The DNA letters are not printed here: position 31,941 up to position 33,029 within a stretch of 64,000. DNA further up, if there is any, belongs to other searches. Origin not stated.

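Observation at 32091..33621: Stress-controlled nucleotidyltransferase + metallophosphoesterase pair: possible writer/eraser system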

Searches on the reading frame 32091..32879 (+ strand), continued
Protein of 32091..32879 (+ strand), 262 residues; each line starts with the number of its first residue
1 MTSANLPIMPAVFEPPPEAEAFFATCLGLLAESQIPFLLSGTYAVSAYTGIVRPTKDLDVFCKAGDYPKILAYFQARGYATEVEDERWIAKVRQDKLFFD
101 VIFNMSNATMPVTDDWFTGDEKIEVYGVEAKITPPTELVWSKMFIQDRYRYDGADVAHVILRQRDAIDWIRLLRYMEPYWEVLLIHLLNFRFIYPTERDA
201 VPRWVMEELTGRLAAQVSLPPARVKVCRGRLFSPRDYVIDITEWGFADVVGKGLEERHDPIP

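Call 67: find_homologous_proteins(query=A5, max_evalue=1e-10)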
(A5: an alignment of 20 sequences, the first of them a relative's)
Query A5 (20 sequences) (277 aa, profile of the alignment): 771 proteins with E <= 1e-10 among 8000 candidates; the best 120 are listed.
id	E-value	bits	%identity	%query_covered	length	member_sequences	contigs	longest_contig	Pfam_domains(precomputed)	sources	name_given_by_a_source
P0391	4.6e-104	365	43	92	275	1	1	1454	PF14907.13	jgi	jgi:Uncharacterised nucleotidyltransferase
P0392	1.1e-103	364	39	85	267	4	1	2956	PF14907.13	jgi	jgi:hypothetical protein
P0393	1.1e-103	364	43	85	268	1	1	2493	PF14907.13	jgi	jgi:hypothetical protein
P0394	1.8e-103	363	44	83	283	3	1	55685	PF14907.13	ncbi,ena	-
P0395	1.9e-103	363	41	85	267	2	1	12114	PF14907.13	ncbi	-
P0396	6.1e-103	362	43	84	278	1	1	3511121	PF14907.13,PF09970.16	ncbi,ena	-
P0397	8.3e-103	361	40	84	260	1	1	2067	PF14907.13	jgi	-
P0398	9.3e-103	361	42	91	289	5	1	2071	PF14907.13,PF10706.16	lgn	-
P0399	1.2e-102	361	40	84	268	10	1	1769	PF14907.13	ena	-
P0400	1.5e-102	360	43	84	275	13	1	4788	PF14907.13,PF10706.16,PF09970.16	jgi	jgi:Uncharacterised nucleotidyltransferase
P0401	2.5e-102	360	40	84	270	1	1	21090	PF14907.13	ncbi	-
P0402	2.6e-102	360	43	87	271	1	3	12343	PF14907.13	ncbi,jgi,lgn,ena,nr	ncbi:MAG TPA: hypothetical protein VEL76_07170 [Gemmataceae bacterium]|nr:hypothetical protein [Gemm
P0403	3.9e-102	359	39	88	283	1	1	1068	PF14907.13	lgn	-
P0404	4.9e-102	359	41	87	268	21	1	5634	PF14907.13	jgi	-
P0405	5.7e-102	358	38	87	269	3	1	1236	PF14907.13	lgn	-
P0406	1.0e-101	358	41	92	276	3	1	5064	PF14907.13,PF10706.16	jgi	jgi:hypothetical protein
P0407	1.0e-101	358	40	89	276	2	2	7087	PF14907.13,PF10706.16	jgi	jgi:hypothetical protein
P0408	1.4e-101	357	46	84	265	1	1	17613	PF14907.13,PF10706.16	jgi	jgi:hypothetical protein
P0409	1.5e-101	357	44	83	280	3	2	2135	PF14907.13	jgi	-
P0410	1.5e-101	357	42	85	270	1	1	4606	PF14907.13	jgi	jgi:hypothetical protein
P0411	1.6e-101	357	39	86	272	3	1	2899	PF14907.13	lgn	-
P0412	1.7e-101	357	40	84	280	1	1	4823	PF14907.13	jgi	jgi:hypothetical protein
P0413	2.6e-101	356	44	86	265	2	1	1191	PF14907.13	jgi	jgi:hypothetical protein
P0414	3.5e-101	356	39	85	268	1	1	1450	PF14907.13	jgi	jgi:hypothetical protein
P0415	4.8e-101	355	41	84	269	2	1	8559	PF14907.13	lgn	-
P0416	4.9e-101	355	40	85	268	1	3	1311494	PF14907.13,PF09970.16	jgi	jgi:hypothetical protein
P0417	8.5e-101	355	39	84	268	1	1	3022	PF14907.13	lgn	-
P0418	9.5e-101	354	41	89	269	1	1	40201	PF14907.13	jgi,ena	-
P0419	9.8e-101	354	41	84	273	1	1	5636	PF14907.13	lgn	-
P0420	1.0e-100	354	39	87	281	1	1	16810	PF14907.13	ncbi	ncbi:MAG: hypothetical protein ACRELA_22725 [Candidatus Rokuibacteriota bacterium]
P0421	1.0e-100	354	41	86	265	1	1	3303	PF14907.13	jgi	jgi:hypothetical protein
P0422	1.2e-100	354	42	85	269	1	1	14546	PF14907.13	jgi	jgi:hypothetical protein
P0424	1.6e-100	354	41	84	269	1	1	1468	PF14907.13,PF10706.16,PF09970.16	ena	-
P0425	1.9e-100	353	40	84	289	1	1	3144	PF14907.13,PF09970.16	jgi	jgi:hypothetical protein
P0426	2.0e-100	353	37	87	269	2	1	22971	PF14907.13,PF10706.16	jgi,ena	jgi:hypothetical protein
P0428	2.4e-100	353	41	84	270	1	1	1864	PF14907.13,PF09970.16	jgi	jgi:hypothetical protein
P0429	2.6e-100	353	41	84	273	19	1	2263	PF14907.13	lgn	-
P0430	2.6e-100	353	40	85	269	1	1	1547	PF14907.13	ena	-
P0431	3.4e-100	353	42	85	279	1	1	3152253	PF14907.13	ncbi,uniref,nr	ncbi:nucleotidyltransferase domain-containing protein [Noviherbaspirillum massiliense]|uniref:nucleo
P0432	3.9e-100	352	38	85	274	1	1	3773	PF14907.13,PF10706.16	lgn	-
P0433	4.0e-100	352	40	90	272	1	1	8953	PF14907.13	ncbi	-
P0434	5.2e-100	352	39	84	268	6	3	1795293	PF14907.13,PF10706.16,PF09970.16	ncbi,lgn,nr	ncbi:nucleotidyltransferase [Candidatus Obscuribacterales bacterium]|nr:nucleotidyltransferase [Cand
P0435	5.4e-100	352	39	84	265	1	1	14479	PF14907.13,PF10706.16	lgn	-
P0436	6.1e-100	352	41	84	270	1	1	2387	PF14907.13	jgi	jgi:hypothetical protein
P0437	6.8e-100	352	42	85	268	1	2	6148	PF14907.13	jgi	jgi:hypothetical protein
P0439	7.3e-100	352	41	84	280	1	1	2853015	PF14907.13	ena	-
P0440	8.2e-100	351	41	88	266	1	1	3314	PF14907.13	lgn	-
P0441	8.2e-100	351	41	86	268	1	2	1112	PF14907.13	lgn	-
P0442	8.4e-100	351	41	87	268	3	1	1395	PF14907.13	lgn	-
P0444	9.6e-100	351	40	84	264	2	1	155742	PF14907.13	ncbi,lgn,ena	-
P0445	1.0e-99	351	38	84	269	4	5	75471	PF14907.13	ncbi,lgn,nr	ncbi:MAG: nucleotidyltransferase family protein [Chloroflexota bacterium]|nr:nucleotidyltransferase 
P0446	1.2e-99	351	40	86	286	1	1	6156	PF14907.13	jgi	jgi:hypothetical protein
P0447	1.2e-99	351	42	83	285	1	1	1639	PF14907.13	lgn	-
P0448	1.5e-99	351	38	83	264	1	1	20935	PF14907.13,PF10706.16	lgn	-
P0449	1.6e-99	350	41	90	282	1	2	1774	PF14907.13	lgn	-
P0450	1.7e-99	350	43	86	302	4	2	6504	PF14907.13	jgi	jgi:hypothetical protein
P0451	1.8e-99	350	43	83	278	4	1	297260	PF14907.13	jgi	jgi:hypothetical protein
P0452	1.9e-99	350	42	84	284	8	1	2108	PF14907.13,PF09970.16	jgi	jgi:hypothetical protein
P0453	2.1e-99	350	42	85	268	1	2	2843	PF14907.13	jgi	jgi:hypothetical protein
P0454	2.1e-99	350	42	84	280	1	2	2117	PF14907.13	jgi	jgi:hypothetical protein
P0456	2.2e-99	350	39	86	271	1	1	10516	PF14907.13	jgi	jgi:Uncharacterised nucleotidyltransferase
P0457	2.2e-99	350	40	86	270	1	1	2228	PF14907.13,PF09970.16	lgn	-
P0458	2.3e-99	350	41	84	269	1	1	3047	PF14907.13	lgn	-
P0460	2.6e-99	350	42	84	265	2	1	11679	PF14907.13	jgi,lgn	jgi:hypothetical protein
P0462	3.2e-99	349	39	87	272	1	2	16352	PF14907.13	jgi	jgi:hypothetical protein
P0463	3.4e-99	349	39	92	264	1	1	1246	PF14907.13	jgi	jgi:hypothetical protein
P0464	4.0e-99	349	39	93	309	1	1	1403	PF14907.13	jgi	jgi:hypothetical protein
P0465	4.1e-99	349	42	86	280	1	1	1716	PF14907.13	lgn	-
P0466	4.1e-99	349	39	86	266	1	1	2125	PF14907.13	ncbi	-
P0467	4.5e-99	349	38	90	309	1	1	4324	PF14907.13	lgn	-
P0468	4.8e-99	349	40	84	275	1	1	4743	PF14907.13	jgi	jgi:hypothetical protein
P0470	5.4e-99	349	42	84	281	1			PF14907.13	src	-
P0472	6.5e-99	348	39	87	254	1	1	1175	PF14907.13,PF08843.18,PF09970.16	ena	-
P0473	6.9e-99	348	40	86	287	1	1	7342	PF14907.13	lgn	-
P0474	6.9e-99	348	40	88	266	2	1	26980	PF14907.13,PF10706.16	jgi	-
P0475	7.2e-99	348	41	86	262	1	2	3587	PF14907.13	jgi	jgi:hypothetical protein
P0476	7.3e-99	348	44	84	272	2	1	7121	PF14907.13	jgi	jgi:hypothetical protein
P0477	7.4e-99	348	40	87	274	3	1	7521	PF14907.13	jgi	jgi:hypothetical protein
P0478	8.2e-99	348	42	87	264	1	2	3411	PF14907.13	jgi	jgi:hypothetical protein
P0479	1.1e-98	348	36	93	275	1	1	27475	PF14907.13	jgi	jgi:hypothetical protein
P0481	1.3e-98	347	37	85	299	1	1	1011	PF14907.13,PF10706.16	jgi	jgi:hypothetical protein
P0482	1.4e-98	347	39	83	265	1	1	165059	PF14907.13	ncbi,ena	-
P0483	1.4e-98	347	45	83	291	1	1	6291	PF14907.13,PF10706.16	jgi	jgi:hypothetical protein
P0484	1.6e-98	347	38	90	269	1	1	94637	PF14907.13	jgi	jgi:hypothetical protein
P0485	1.7e-98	347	40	84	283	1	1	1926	PF14907.13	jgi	jgi:hypothetical protein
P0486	1.8e-98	347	43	87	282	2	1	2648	PF14907.13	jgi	jgi:hypothetical protein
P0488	2.0e-98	347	41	83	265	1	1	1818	PF14907.13,PF10706.16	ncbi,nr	ncbi:MAG TPA: nucleotidyltransferase family protein [Vicinamibacterales bacterium]|nr:nucleotidyltra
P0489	2.3e-98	347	37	95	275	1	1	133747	PF14907.13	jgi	jgi:hypothetical protein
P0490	2.3e-98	347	40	86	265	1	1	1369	PF14907.13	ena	-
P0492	2.7e-98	346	35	84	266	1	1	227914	PF14907.13,PF10706.16,PF09970.16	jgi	jgi:hypothetical protein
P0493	2.7e-98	346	43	83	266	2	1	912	PF14907.13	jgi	jgi:hypothetical protein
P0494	3.6e-98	346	43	90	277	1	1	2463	PF14907.13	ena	-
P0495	3.6e-98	346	41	86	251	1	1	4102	PF14907.13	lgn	-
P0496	3.7e-98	346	43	83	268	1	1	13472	PF14907.13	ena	-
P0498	4.2e-98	346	43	83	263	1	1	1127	PF14907.13,PF08843.18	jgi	jgi:hypothetical protein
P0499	4.4e-98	346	42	85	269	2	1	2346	PF14907.13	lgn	-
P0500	5.1e-98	346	39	87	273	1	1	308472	PF14907.13,PF10706.16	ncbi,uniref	ncbi:nucleotidyltransferase domain-containing protein [Gilvimarinus sp. F26214L]|uniref:nucleotidylt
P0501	5.2e-98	345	40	84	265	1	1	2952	PF14907.13,PF10706.16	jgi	-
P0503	5.7e-98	345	40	83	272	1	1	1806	PF14907.13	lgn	-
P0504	6.7e-98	345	43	83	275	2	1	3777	PF14907.13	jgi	jgi:hypothetical protein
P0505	7.8e-98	345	41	84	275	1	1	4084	PF14907.13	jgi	jgi:hypothetical protein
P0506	1.0e-97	345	41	85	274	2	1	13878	PF14907.13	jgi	jgi:hypothetical protein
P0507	1.1e-97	344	42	84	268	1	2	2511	PF14907.13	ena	-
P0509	1.2e-97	344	41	93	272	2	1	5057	PF14907.13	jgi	-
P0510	1.3e-97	344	43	84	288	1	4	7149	PF14907.13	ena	-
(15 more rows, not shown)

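Call 68: find_encoding_contigs(protein=P0431, flank=5000, max_places=1)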
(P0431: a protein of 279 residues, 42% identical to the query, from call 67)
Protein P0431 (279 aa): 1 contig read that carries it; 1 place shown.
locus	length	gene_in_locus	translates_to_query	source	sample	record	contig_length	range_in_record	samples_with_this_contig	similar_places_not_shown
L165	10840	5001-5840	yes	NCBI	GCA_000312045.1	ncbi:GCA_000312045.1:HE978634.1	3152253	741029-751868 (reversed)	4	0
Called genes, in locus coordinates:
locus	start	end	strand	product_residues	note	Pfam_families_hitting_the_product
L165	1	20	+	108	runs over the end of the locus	-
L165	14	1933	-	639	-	PF00989:PAS, PF08448:PAS_4, PF13426:PAS_9, PF00989:PAS, PF08448:PAS_4, PF13426:PAS_9, PF02518:HATPase_c, PF00072:Response_reg, +3 more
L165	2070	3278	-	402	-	PF00561:Abhydrolase_1, PF12146:Hydrolase_4 (weak)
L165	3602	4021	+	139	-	-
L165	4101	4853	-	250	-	PF00149:Metallophos, PF12850:Metallophos_2 (weak)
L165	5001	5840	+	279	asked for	PF14907:NTP_transf_5 (weak)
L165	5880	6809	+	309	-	PF03690:MYG1_exonuc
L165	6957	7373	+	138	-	-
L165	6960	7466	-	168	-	-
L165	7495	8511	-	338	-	PF03706:LPG_synthase_TM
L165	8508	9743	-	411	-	PF13091:PLDc_2, PF00614:PLDc (faint), PF13091:PLDc_2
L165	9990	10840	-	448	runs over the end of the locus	PF20254:DMFA2_C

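Call 69: find_encoding_contigs(protein=P0434, flank=5000, max_places=1)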
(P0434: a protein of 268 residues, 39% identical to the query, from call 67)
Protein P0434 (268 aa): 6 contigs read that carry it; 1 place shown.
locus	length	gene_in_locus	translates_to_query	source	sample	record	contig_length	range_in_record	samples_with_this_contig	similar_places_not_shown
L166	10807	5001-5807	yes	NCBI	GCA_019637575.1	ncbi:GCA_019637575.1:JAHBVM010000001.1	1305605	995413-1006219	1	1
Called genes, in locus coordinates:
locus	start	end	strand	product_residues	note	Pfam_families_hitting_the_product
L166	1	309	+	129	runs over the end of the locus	-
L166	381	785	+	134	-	-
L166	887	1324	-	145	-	PF02566:OsmC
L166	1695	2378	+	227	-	PF12396:DUF3659 (faint)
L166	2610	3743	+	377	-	PF01544:CorA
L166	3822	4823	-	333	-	PF00149:Metallophos, PF12850:Metallophos_2 (weak)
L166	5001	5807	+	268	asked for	PF14907:NTP_transf_5, PF09970:DUF2204, PF10706:Aminoglyc_resit (faint)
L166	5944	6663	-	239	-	-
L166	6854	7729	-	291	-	PF07313:AmiA-like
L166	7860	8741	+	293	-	PF12146:Hydrolase_4, PF00561:Abhydrolase_1 (faint)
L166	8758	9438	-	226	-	-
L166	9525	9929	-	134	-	PF01741:MscL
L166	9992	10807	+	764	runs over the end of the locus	PF14742:GDE_N_bis, PF06202:GDE_C, PF22422:MGH1-like_GH, PF17389:Bac_rhamnosid6H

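Call 70: find_encoding_contigs(protein=P0445, flank=5000, max_places=1)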
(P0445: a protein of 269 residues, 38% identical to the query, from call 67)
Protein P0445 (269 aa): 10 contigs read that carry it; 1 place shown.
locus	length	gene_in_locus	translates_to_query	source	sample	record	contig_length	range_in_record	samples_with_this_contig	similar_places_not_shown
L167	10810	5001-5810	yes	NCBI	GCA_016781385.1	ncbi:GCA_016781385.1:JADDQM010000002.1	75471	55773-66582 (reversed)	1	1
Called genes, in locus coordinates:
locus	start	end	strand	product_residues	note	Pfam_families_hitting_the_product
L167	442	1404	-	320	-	PF02861:Clp_N, PF01967:MoaC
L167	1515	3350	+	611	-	PF01433:Peptidase_M1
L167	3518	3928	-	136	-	-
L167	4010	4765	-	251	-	PF00149:Metallophos, PF12850:Metallophos_2 (weak)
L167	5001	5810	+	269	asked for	PF14907:NTP_transf_5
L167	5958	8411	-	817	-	PF00133:tRNA-synt_1, PF09334:tRNA-synt_1g, PF13603:tRNA-synt_1_2, PF00133:tRNA-synt_1, PF08264:Anticodon_1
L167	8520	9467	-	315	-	PF03747:ADP_ribosyl_GH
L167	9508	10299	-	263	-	PF13489:Methyltransf_23 (weak), PF13649:Methyltransf_25, PF08241:Methyltransf_11, PF08242:Methyltransf_12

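Call 71: find_encoding_contigs(protein=P0500, flank=5000, max_places=1)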
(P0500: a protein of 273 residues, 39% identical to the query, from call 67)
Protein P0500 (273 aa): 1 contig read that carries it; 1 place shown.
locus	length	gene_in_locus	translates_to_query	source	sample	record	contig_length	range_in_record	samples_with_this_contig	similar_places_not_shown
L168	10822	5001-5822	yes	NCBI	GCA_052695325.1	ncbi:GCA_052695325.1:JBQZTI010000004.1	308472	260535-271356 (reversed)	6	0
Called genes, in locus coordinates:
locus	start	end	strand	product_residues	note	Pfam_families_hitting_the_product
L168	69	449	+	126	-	PF03779:SPW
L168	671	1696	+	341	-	-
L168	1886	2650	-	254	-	-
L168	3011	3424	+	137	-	PF00571:CBS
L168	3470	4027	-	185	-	-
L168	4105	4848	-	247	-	PF00149:Metallophos, PF12850:Metallophos_2 (weak)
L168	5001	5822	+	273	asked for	PF14907:NTP_transf_5 (faint), PF10706:Aminoglyc_resit (weak)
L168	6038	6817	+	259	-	PF00903:Glyoxalase, PF22677:Ble-like_N (faint), PF18029:Glyoxalase_6 (weak), PF00903:Glyoxalase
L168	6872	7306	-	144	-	PF00583:Acetyltransf_1, PF13673:Acetyltransf_10, PF13508:Acetyltransf_7, PF08445:FR47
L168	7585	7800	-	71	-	PF07866:DUF1653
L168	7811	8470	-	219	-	PF00440:TetR_N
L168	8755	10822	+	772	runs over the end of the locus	PF01011:PQQ, PF13360:PQQ_2 (faint), PF13442:Cytochrome_CBB3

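Call 76: search_protein_families(library=pfam, alignment_id=A4, max_evalue=0.01)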
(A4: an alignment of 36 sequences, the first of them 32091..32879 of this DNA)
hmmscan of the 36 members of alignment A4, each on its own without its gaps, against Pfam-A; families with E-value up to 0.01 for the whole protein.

A. member 1, window:32091-32879:+ (262 aa): 2 families
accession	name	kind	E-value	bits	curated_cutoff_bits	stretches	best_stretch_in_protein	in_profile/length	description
PF14907.12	NTP_transf_5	-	5.6e-05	23.3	31.2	1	30-175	67-227/249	Uncharacterised nucleotidyltransferase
PF10706.15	Aminoglyc_resit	-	0.0012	19.5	21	1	27-86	6-66/149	Aminoglycoside-2''-adenylyltransferase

B. families by the number of members that match (of 36 scanned): 5 families
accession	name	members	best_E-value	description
PF14907.12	NTP_transf_5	35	4.1e-10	Uncharacterised nucleotidyltransferase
PF09970.15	DUF2204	25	1.4e-07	Nucleotidyl transferase of unknown function (DUF2204)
PF10706.15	Aminoglyc_resit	20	1.5e-06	Aminoglycoside-2''-adenylyltransferase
PF08843.17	AbiEii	9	0.00014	Nucleotidyl transferase AbiEii toxin, Type IV TA system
PF19502.5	DUF6036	3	9.3e-07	Nucleotidyltransferase of unknown function (DUF6036)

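Call 84: search_dna_similar(query=window:32091-32879:+, collection=phages, mode=protein, max_evalue=0.001, max_rows=10)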
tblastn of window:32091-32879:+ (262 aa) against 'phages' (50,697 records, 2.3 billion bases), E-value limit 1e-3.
No match.

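Call 86: search_protein_families(library=phrogs, proteins=[window:32091-32879:+], max_evalue=0.01)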
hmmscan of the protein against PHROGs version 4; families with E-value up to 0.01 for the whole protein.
window:32091-32879:+ (262 aa): 0 families
